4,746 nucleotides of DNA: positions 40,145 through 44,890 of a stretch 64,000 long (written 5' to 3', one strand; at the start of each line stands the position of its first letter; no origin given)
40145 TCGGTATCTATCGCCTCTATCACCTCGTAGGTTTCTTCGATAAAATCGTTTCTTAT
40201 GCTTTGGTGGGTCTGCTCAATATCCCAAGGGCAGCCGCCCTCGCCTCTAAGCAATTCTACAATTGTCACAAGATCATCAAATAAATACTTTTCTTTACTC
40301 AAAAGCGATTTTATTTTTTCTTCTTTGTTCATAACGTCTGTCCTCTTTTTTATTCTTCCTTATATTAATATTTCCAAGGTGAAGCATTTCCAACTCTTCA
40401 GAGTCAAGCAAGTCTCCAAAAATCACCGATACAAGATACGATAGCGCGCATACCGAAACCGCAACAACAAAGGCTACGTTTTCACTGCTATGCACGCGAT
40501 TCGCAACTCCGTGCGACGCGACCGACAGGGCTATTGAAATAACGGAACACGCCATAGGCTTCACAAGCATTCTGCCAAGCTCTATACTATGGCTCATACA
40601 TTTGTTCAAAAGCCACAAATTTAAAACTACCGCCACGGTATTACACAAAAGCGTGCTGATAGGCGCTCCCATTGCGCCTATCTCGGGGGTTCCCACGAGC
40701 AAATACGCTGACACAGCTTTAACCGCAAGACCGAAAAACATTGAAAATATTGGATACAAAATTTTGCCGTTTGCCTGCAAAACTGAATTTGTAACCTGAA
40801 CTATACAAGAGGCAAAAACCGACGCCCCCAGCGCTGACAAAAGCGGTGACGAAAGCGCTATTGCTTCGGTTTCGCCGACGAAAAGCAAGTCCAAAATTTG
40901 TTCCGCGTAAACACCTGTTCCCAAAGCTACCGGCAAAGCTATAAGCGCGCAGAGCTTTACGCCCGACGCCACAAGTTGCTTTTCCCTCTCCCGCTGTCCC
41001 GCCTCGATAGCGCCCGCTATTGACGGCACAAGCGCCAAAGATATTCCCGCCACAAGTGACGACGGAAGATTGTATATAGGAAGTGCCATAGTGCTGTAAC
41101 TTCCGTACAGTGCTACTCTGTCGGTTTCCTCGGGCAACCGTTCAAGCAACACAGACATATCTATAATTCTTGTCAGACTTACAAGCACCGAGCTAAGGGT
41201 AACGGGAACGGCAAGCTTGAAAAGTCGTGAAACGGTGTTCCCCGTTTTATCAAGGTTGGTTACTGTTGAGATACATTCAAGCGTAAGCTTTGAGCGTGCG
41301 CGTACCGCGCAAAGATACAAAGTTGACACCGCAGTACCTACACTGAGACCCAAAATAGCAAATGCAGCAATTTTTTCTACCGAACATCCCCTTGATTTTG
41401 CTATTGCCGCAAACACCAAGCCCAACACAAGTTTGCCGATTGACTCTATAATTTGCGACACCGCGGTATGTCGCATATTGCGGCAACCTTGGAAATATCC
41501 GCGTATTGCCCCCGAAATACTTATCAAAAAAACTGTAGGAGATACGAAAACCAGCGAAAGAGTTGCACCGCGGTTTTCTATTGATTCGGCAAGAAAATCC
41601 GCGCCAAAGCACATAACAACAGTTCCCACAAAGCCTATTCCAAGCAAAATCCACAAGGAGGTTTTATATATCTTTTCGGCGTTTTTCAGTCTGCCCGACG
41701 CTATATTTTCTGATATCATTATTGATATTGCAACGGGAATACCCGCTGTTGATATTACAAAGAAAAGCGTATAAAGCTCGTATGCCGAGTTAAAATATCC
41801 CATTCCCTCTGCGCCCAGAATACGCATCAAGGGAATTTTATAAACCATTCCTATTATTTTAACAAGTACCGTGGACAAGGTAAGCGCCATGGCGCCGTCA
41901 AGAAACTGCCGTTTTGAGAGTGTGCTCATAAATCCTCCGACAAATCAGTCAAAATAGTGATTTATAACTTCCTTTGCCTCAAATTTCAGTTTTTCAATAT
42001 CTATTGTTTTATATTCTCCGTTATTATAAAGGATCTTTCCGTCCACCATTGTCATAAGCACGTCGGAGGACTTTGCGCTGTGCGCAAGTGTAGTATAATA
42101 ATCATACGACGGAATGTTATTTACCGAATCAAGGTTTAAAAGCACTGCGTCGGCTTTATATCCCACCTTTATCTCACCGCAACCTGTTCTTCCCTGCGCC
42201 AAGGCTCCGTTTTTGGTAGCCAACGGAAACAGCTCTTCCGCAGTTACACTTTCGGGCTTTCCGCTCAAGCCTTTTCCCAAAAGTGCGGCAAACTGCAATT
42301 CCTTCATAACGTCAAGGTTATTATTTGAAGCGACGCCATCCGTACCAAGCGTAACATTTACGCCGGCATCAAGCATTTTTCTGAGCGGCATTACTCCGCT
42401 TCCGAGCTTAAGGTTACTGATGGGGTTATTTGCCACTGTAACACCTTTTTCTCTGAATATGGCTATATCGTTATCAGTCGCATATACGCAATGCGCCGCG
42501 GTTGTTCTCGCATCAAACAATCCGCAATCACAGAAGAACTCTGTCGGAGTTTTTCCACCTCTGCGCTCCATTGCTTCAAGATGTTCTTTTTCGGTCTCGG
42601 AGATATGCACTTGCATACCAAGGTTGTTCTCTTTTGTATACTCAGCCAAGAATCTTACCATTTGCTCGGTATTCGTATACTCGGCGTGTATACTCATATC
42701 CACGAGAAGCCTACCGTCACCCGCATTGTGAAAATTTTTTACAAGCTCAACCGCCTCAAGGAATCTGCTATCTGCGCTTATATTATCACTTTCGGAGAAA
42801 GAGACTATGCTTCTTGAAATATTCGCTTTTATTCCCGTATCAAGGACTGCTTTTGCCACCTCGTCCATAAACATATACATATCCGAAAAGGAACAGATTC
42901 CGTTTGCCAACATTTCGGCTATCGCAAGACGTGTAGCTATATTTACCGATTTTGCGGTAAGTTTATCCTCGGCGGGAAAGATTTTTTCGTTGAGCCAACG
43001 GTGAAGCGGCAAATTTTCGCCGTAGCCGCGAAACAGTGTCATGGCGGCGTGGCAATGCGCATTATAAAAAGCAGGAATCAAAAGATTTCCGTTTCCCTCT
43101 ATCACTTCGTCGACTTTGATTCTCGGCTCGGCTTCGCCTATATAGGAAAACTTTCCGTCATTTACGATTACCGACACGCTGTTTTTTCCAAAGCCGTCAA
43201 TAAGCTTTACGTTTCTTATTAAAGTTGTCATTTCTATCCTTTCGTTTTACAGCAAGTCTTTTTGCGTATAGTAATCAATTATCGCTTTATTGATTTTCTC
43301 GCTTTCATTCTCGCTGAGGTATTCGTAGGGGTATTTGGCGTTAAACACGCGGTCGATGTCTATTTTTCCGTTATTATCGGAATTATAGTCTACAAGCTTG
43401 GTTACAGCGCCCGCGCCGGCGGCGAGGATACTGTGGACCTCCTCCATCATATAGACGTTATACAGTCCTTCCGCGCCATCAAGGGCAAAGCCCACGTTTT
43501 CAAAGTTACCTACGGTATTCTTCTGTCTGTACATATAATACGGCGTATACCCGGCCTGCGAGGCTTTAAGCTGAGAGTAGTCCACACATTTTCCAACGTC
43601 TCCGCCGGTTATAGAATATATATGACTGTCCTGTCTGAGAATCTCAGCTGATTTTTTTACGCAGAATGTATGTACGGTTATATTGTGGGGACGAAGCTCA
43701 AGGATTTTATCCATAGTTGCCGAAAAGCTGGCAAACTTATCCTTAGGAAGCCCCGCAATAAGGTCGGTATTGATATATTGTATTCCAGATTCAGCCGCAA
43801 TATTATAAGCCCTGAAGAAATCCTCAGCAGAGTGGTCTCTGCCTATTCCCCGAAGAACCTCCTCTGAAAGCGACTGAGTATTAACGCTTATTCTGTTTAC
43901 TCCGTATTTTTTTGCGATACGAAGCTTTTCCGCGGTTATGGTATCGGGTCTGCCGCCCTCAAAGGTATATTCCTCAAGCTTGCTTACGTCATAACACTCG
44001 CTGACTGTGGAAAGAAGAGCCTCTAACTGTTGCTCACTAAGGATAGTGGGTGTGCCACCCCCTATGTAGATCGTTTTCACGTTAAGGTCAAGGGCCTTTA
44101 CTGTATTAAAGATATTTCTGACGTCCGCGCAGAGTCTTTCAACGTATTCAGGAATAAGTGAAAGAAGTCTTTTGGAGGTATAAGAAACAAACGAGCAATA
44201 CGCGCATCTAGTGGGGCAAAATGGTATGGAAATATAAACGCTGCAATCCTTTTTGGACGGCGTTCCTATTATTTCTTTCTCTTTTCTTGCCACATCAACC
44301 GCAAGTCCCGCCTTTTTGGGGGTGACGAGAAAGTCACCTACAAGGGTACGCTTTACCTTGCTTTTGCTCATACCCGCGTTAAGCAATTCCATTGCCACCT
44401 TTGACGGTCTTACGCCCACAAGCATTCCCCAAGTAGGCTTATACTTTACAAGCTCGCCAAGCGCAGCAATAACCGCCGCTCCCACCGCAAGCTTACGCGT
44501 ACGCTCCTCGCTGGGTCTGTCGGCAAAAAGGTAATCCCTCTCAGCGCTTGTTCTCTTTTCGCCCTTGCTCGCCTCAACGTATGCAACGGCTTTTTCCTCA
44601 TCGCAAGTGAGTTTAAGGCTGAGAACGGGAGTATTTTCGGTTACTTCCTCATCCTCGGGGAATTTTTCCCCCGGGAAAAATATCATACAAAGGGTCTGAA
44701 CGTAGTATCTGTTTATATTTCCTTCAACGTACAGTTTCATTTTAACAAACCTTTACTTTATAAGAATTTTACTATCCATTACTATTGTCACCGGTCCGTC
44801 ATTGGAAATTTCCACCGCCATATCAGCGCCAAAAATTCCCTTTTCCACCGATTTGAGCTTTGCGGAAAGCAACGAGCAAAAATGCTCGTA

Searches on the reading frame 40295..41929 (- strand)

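Call 60: search_protein_families(library=pfam, proteins=[window:40295-41929:-], max_evalue=0.0001)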
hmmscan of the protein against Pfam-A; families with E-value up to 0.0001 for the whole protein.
window:40295-41929:- (544 aa): 4 families
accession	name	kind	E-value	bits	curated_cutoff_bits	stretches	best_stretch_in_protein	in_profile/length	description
PF01943.22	Polysacc_synt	-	9.5e-30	104.4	28.2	1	10-305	2-271/274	Polysaccharide biosynthesis protein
PF01554.23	MatE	-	1.2e-17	64.5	24.9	2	242-410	1-161/161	MatE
PF03023.19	MurJ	-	2.1e-14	53.4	27.4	1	90-480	67-437/451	Lipid II flippase MurJ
PF13440.11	Polysacc_synt_3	-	1.8e-05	24.6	23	1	34-350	2-284/293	Polysaccharide biosynthesis protein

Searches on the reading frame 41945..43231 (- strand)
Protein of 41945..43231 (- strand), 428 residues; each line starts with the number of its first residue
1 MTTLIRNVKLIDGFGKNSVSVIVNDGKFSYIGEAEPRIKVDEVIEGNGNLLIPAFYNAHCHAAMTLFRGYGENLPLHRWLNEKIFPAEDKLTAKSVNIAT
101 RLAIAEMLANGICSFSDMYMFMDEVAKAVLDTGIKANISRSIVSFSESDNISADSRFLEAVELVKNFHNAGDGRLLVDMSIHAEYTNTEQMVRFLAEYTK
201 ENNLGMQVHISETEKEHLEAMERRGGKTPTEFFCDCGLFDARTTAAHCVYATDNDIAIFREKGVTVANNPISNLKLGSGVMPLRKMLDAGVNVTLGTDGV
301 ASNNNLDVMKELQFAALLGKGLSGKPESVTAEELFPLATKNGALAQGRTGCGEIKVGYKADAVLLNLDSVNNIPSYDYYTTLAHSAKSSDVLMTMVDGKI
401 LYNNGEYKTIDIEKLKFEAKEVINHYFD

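Call 60: search_protein_families(library=pfam, proteins=[window:41945-43231:-], max_evalue=0.0001)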
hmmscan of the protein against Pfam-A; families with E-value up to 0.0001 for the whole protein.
window:41945-43231:- (428 aa): 2 families
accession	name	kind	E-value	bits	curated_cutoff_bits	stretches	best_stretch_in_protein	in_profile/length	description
PF01979.26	Amidohydro_1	-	6.9e-61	206.8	25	1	51-401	2-345/345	Amidohydrolase family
PF07969.17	Amidohydro_3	-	4.4e-19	69.7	29.7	1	154-402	207-472/472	Amidohydrolase family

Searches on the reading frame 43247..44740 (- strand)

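Call 60: search_protein_families(library=pfam, proteins=[window:43247-44740:-], max_evalue=0.0001)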
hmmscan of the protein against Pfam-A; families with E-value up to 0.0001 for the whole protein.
window:43247-44740:- (497 aa): 1 family
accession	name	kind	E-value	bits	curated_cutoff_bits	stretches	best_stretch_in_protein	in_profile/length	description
PF04055.27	Radical_SAM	-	1.5e-22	81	29.5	1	169-345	1-165/166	Radical SAM superfamily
